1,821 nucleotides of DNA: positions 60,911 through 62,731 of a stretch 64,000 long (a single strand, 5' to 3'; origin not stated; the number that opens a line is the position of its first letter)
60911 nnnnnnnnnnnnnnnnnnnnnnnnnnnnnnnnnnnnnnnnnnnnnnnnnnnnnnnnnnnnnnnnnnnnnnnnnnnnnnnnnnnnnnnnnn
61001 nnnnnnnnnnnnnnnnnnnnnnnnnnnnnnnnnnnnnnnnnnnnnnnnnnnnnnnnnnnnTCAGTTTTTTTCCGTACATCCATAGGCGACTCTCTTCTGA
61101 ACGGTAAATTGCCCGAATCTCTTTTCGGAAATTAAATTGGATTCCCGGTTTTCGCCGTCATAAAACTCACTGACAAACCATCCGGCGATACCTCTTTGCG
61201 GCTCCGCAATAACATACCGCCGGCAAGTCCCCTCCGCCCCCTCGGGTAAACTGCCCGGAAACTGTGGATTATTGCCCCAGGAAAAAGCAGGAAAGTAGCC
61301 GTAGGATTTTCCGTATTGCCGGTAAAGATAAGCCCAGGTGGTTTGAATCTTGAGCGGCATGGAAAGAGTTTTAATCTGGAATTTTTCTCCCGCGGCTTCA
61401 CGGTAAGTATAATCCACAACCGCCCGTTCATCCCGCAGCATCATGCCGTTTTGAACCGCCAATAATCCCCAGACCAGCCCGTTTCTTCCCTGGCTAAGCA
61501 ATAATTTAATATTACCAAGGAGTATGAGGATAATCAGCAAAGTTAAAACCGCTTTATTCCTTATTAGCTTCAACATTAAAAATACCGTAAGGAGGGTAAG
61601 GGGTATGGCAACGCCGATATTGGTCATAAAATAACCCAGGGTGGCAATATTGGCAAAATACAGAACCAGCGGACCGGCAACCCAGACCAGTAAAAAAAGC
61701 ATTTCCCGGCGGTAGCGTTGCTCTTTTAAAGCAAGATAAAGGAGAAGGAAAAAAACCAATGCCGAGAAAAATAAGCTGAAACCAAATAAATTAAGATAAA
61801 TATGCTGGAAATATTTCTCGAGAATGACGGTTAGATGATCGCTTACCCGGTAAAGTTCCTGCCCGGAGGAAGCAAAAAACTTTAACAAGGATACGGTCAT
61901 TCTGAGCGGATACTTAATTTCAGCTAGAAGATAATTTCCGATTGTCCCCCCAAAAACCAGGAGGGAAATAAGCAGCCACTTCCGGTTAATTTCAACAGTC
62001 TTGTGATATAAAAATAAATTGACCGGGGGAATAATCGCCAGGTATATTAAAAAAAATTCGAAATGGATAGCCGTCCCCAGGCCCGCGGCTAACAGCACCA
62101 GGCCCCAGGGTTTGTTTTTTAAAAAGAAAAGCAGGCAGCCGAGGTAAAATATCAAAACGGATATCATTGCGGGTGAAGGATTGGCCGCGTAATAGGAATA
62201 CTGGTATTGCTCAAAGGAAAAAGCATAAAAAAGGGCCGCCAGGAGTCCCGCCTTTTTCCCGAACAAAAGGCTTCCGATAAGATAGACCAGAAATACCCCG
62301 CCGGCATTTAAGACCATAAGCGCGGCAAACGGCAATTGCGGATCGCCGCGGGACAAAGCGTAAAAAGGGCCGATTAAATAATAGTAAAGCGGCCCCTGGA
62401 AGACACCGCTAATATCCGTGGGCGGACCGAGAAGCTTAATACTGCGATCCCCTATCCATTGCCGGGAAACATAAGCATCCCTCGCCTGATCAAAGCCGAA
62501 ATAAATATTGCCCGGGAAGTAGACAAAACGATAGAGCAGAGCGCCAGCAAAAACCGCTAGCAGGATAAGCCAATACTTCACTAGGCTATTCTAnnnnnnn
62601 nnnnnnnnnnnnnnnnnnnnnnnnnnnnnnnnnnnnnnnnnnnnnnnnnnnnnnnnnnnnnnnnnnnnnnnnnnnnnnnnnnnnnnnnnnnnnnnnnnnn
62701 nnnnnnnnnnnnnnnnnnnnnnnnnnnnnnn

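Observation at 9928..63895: Battery of 23 GT-C-type polytopic membrane proteins from at least 6 families: candidate multi-module extracytoplasmic glycosylation system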

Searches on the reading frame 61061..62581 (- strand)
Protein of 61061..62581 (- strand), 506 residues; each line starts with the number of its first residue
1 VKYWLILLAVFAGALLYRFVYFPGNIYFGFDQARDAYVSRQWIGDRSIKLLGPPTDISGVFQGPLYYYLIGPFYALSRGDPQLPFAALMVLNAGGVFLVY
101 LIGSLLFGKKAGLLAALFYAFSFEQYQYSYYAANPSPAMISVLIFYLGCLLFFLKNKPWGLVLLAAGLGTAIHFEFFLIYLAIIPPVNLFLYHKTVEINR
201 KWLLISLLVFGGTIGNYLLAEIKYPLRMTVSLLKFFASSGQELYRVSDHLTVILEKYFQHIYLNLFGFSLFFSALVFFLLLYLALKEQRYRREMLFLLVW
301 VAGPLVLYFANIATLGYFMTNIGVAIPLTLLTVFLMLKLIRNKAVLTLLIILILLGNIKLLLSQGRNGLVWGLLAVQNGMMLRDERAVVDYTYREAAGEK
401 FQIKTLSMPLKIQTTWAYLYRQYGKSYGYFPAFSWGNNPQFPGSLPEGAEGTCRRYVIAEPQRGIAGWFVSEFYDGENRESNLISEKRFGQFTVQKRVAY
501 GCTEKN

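Call 6: search_protein_families(library=pfam, proteins=[window:61061-62581:-], max_evalue=0.01)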
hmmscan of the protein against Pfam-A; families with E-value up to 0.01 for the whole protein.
window:61061-62581:- (506 aa): 1 family
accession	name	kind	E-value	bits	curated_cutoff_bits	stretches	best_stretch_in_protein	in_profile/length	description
PF13231.12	PMT_2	-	5.4e-07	30.4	26.1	1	63-203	3-145/160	Dolichyl-phosphate-mannose-protein mannosyltransferase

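Call 16: find_encoding_contigs(protein=window:61061-62581:-, flank=10000, max_places=3)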
Protein window:61061-62581:- (506 aa): 7 contigs read that carry it; 1 place shown.
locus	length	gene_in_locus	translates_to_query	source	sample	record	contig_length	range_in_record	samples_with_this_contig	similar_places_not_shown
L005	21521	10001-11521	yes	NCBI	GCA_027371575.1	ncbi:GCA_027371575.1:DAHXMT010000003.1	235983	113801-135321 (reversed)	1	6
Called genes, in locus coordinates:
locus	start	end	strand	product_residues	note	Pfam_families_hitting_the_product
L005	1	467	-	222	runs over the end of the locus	PF01746:tRNA_m1G_MT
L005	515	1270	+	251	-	PF00535:Glycos_transf_2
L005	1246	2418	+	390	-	PF00535:Glycos_transf_2, PF04138:GtrA_DPMS_TM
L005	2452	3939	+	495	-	PF13231:PMT_2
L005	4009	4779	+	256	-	PF00535:Glycos_transf_2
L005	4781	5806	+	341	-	PF26314:MptA_B_family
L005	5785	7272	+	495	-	-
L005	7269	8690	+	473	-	PF13231:PMT_2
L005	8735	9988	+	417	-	-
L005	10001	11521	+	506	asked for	PF13231:PMT_2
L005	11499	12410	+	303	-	PF13489:Methyltransf_23, PF13847:Methyltransf_31, PF08241:Methyltransf_11, PF08242:Methyltransf_12, PF13649:Methyltransf_25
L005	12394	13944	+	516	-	PF13231:PMT_2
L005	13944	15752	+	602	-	PF13231:PMT_2 (weak)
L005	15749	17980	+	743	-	PF09586:YfhO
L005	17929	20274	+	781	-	PF09586:YfhO (weak)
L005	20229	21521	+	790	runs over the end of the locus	PF09586:YfhO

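Call 55: search_protein_families(library=pfam, proteins=[L005:515-1270:+, L005:1246-2418:+, L005:2452-3939:+, L005:4009-4779:+, L005:4781-5806:+, L005:5785-7272:+, L005:7269-8690:+], max_evalue=0.01)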
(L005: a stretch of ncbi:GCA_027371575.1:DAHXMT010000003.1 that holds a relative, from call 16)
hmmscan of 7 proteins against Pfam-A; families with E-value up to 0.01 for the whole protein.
L005:515-1270:+ (251 aa): 1 family
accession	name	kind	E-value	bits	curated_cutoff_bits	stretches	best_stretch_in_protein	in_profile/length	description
PF00535.33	Glycos_transf_2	-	9.8e-24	84.6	23.3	1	9-176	2-159/168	Glycosyl transferase family 2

L005:1246-2418:+ (390 aa): 3 families
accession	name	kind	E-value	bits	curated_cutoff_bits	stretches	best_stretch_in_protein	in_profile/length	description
PF00535.33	Glycos_transf_2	-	1.5e-22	80.8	23.3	1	7-175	2-165/168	Glycosyl transferase family 2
PF04138.20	GtrA_DPMS_TM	-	7.4e-14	52.4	26.1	1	247-382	1-117/117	GtrA/DPMS, transmembrane domain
PF02593.20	DUF166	-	0.0012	19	24.4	1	5-94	26-110/221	Domain of unknown function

L005:2452-3939:+ (495 aa): 1 family
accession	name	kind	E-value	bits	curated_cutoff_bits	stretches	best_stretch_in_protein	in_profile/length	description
PF13231.12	PMT_2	-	8.2e-11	42.8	26.1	1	69-216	4-149/160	Dolichyl-phosphate-mannose-protein mannosyltransferase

L005:4009-4779:+ (256 aa): 3 families
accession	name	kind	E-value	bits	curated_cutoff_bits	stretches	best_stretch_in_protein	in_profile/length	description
PF00535.33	Glycos_transf_2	-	2.4e-25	89.9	23.3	1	5-171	1-168/168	Glycosyl transferase family 2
PF10111.15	Glyco_tranf_2_2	-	5.2e-05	23.3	27.3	1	5-107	1-102/276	Glycosyltransferase like family 2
PF13641.12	Glyco_tranf_2_3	-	0.00086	19.8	27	1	4-138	3-138/230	Glycosyltransferase like family 2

L005:4781-5806:+ (341 aa): 0 families

L005:5785-7272:+ (495 aa): 1 family
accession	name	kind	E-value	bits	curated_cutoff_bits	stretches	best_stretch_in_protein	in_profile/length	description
PF13231.12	PMT_2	-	0.0073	17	26.1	1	93-224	27-159/160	Dolichyl-phosphate-mannose-protein mannosyltransferase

L005:7269-8690:+ (473 aa): 1 family
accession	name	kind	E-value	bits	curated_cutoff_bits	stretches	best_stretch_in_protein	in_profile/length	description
PF13231.12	PMT_2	-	1.8e-08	35.2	26.1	1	73-218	3-148/160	Dolichyl-phosphate-mannose-protein mannosyltransferase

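Call 84: search_protein_families(library=ncbifam, proteins=[L005:515-1270:+, L005:1246-2418:+, L005:4009-4779:+, L005:4781-5806:+], max_evalue=0.0001)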
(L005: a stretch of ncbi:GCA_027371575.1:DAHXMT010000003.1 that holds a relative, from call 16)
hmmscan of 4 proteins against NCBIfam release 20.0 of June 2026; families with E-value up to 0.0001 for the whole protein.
L005:515-1270:+ (251 aa): 12 families
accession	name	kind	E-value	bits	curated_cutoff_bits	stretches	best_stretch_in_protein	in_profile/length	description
TIGR04182.1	glyco_TIGR04182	equivalog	7.2e-18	65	325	1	7-246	2-216/293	S-layer glycoprotein N-glycosyltransferase AglJ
NF047588.1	GlcsyltransPgfSStrep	equivalog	2.1e-11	43.6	500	1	7-134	3-126/308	glycosyltransferase PgfS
NF058614.1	PPMAGASynPpgS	equivalog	2.4e-10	40.2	370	1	8-145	3-129/226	polyprenyl-phospho-N-acetylgalactosaminyl synthase PpgS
TIGR03469.1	HpnB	hypoth_equivalog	6.1e-10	38.7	379.25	1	6-120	45-162/386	hopene-associated glycosyltransferase HpnB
TIGR03937.1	PgaC_IcaA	equivalog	3.7e-09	36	422.3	1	3-122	43-154/407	poly-beta-1,6-N-acetyl-D-glucosamine synthase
NF041875.1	EPS_EpsD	equivalog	1.6e-08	34.3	370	1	9-125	3-111/325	exopolysaccharide biosynthesis glycosyltransferase EpsD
NF007986.1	PRK10714.1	equivalog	1.6e-08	34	529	1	4-128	5-125/316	undecaprenyl-phosphate 4-deoxy-4-formamido-L-arabinose transferase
NF038302.1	EPS_HpsE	equivalog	4.5e-07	29.1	300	1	8-108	4-101/307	hormogonium polysaccharide biosynthesis glycosyltransferase HpsE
NF007482.0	PRK10073.1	equivalog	8.3e-07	28.3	423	1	2-91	3-87/334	glycosyltransferase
NF041865.1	EpsU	equivalog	1.7e-06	27.3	700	1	6-125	40-154/394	exopolysaccharide biosynthesis GT2 family glycosyltransferase EpsU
NF045692.1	OglycostaseCruG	equivalog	5e-06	25.7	600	1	6-119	42-153/386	2'-O-glycosyltransferase CruG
NF047683.1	TeichurnBiosyTuaG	equivalog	3.3e-05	23.7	400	1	3-115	4-108/252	teichuronic acid biosynthesis protein TuaG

L005:1246-2418:+ (390 aa): 8 families
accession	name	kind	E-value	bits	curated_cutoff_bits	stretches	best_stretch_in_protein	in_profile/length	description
NF058614.1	PPMAGASynPpgS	equivalog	1.2e-11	44.5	370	1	6-211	3-196/226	polyprenyl-phospho-N-acetylgalactosaminyl synthase PpgS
NF047588.1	GlcsyltransPgfSStrep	equivalog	5.3e-11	42.3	500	1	4-133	2-129/308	glycosyltransferase PgfS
TIGR04182.1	glyco_TIGR04182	equivalog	7.3e-11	42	325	1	5-262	2-241/293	S-layer glycoprotein N-glycosyltransferase AglJ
NF007986.1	PRK10714.1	equivalog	2.6e-10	39.8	529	1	3-278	6-268/316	undecaprenyl-phosphate 4-deoxy-4-formamido-L-arabinose transferase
TIGR03469.1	HpnB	hypoth_equivalog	5.9e-07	28.8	379.25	1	4-124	45-169/386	hopene-associated glycosyltransferase HpnB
TIGR03937.1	PgaC_IcaA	equivalog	1.3e-06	27.7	422.3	1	4-112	46-147/407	poly-beta-1,6-N-acetyl-D-glucosamine synthase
NF010496.0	PRK13915.1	equivalog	1.4e-05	24.3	262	1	2-107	30-134/307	glucosyl-3-phosphoglycerate synthase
NF050050.1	ProtGlycPglI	equivalog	7.5e-05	22.2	500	0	4-72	3-67/306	GalNAc(5)-diNAcBac-PP-undecaprenol beta-1,3-glucosyltransferase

L005:4009-4779:+ (256 aa): 16 families
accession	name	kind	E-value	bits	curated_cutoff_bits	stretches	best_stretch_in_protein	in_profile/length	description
NF047588.1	GlcsyltransPgfSStrep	equivalog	1e-17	64.4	500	1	4-171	3-168/308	glycosyltransferase PgfS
NF041391.1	DPhHxTase_Halo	equivalog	1.6e-16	60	375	1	10-218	3-187/213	dolichyl-phosphate hexose transferase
NF007986.1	PRK10714.1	equivalog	2.6e-15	56.3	529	1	4-166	8-168/316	undecaprenyl-phosphate 4-deoxy-4-formamido-L-arabinose transferase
NF041875.1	EPS_EpsD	equivalog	4.6e-14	52.5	370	1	4-114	1-107/325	exopolysaccharide biosynthesis glycosyltransferase EpsD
NF007482.0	PRK10073.1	equivalog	2.6e-11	43.1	423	1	4-100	8-99/334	glycosyltransferase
NF038302.1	EPS_HpsE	equivalog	4.4e-11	42.3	300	1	4-99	3-99/307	hormogonium polysaccharide biosynthesis glycosyltransferase HpsE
NF050050.1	ProtGlycPglI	equivalog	1.1e-10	41.4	500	1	2-127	2-124/306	GalNAc(5)-diNAcBac-PP-undecaprenol beta-1,3-glucosyltransferase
TIGR04182.1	glyco_TIGR04182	equivalog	7.5e-10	38.7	325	1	5-218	3-194/293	S-layer glycoprotein N-glycosyltransferase AglJ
TIGR03937.1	PgaC_IcaA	equivalog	9.8e-10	37.9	422.3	1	4-97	47-136/407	poly-beta-1,6-N-acetyl-D-glucosamine synthase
TIGR04283.1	glyco_like_mftF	equivalog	4e-09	36.4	182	1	4-111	1-97/221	TIGR04283 family arsenosugar biosynthesis glycosyltransferase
NF010496.0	PRK13915.1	equivalog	2e-08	33.7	262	1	4-101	33-131/307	glucosyl-3-phosphoglycerate synthase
TIGR04242.1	nodulat_NodC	equivalog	1.5e-07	30.8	550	1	5-109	51-154/395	chitooligosaccharide synthase NodC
NF047683.1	TeichurnBiosyTuaG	equivalog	1.1e-06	28.5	400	1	4-109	8-109/252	teichuronic acid biosynthesis protein TuaG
NF038299.1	EPS_HpsN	equivalog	1.1e-06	27.9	425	1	4-114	3-109/317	hormogonium polysaccharide biosynthesis glycosyltransferase HpsN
TIGR03965.1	mycofact_glyco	equivalog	4.1e-06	25.9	280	1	5-113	77-181/467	mycofactocin biosynthesis glycosyltransferase MftF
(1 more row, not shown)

L005:4781-5806:+ (341 aa): 0 families
